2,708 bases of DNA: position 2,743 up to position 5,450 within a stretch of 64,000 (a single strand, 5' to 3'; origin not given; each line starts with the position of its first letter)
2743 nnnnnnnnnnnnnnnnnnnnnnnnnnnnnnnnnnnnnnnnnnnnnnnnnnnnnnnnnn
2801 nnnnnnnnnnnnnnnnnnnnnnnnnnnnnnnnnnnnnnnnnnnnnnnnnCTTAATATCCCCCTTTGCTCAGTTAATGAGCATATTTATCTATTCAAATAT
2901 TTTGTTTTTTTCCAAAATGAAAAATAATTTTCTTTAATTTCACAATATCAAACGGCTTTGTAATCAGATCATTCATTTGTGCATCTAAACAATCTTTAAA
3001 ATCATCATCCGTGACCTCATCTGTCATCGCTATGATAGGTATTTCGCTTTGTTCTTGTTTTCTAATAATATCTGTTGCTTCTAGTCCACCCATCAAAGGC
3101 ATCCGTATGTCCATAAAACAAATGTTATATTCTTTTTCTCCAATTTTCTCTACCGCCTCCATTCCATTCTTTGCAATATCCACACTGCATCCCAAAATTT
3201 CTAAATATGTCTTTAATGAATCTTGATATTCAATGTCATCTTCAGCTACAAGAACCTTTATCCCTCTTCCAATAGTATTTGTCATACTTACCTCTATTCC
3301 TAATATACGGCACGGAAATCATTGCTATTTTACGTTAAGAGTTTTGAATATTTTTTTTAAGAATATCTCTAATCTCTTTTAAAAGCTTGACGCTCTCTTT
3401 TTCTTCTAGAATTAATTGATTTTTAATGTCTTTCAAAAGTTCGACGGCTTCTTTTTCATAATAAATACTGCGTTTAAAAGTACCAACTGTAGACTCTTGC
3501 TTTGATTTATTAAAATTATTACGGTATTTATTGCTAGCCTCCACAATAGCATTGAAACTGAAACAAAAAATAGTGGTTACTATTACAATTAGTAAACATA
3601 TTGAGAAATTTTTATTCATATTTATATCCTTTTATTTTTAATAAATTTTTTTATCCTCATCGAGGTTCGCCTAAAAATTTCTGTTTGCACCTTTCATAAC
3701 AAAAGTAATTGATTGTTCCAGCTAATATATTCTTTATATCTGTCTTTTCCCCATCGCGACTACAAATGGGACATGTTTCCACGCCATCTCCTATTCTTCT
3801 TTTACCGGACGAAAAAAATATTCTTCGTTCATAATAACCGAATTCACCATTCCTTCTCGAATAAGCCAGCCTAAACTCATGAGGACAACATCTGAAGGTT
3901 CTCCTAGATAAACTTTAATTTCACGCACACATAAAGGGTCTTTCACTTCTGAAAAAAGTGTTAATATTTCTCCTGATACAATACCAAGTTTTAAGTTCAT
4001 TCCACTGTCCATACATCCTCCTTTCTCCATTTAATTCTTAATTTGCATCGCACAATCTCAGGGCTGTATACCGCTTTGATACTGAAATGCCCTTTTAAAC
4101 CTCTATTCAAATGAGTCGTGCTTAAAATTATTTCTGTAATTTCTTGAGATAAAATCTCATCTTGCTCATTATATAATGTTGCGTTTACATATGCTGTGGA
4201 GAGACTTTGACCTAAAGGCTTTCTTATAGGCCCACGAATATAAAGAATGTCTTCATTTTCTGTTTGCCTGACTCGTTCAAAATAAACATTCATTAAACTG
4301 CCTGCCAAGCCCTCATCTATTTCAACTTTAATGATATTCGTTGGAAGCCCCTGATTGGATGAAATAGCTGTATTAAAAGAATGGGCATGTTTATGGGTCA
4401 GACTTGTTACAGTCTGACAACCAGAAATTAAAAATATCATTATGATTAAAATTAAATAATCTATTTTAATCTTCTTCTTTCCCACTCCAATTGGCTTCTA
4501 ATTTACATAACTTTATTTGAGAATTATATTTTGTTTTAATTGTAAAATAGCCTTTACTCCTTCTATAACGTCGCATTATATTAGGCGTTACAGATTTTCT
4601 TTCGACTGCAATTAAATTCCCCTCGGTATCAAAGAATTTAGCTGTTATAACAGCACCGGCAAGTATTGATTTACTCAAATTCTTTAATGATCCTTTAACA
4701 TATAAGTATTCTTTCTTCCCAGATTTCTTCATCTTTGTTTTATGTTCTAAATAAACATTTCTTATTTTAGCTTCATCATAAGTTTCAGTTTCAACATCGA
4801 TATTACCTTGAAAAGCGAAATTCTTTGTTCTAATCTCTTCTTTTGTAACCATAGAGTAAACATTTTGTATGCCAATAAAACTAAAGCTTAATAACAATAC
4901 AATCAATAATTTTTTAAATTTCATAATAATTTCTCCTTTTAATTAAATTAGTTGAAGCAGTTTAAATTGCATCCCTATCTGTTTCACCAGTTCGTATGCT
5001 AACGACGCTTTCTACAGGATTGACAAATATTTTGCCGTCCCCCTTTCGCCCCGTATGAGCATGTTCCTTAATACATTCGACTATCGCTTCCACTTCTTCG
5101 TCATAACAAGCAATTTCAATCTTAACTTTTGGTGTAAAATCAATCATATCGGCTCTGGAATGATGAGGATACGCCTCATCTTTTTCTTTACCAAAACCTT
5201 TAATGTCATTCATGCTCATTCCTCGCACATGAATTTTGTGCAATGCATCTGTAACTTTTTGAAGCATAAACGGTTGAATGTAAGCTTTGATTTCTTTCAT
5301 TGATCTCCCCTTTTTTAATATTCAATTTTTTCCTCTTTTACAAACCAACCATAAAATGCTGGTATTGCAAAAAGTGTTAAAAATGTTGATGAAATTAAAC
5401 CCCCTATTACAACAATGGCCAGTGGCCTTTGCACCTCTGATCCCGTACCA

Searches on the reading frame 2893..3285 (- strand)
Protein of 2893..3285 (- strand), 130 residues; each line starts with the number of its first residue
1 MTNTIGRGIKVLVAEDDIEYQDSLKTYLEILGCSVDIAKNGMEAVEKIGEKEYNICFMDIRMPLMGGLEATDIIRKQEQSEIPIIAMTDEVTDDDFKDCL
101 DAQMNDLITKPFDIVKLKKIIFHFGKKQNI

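Call 21: search_protein_families(library=pfam, proteins=[window:2893-3285:-], max_evalue=0.00001)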
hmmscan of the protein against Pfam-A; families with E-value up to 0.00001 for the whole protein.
window:2893-3285:- (130 aa): 1 family
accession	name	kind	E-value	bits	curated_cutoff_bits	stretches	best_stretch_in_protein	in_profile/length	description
PF00072.30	Response_reg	-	9.9e-27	93.8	30.2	1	11-121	1-110/111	Response regulator receiver domain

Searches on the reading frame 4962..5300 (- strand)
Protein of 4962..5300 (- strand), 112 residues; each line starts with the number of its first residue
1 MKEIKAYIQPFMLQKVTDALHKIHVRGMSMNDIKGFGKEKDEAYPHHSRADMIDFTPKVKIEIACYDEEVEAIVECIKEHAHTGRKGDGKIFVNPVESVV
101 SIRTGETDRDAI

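Call 21: search_protein_families(library=pfam, proteins=[window:4962-5300:-], max_evalue=0.00001)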
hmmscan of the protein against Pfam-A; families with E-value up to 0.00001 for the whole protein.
window:4962-5300:- (112 aa): 1 family
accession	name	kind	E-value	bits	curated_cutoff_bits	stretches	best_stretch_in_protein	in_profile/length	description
PF00543.27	P-II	-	5.5e-25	88.1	25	1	1-106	1-102/102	Nitrogen regulatory protein P-II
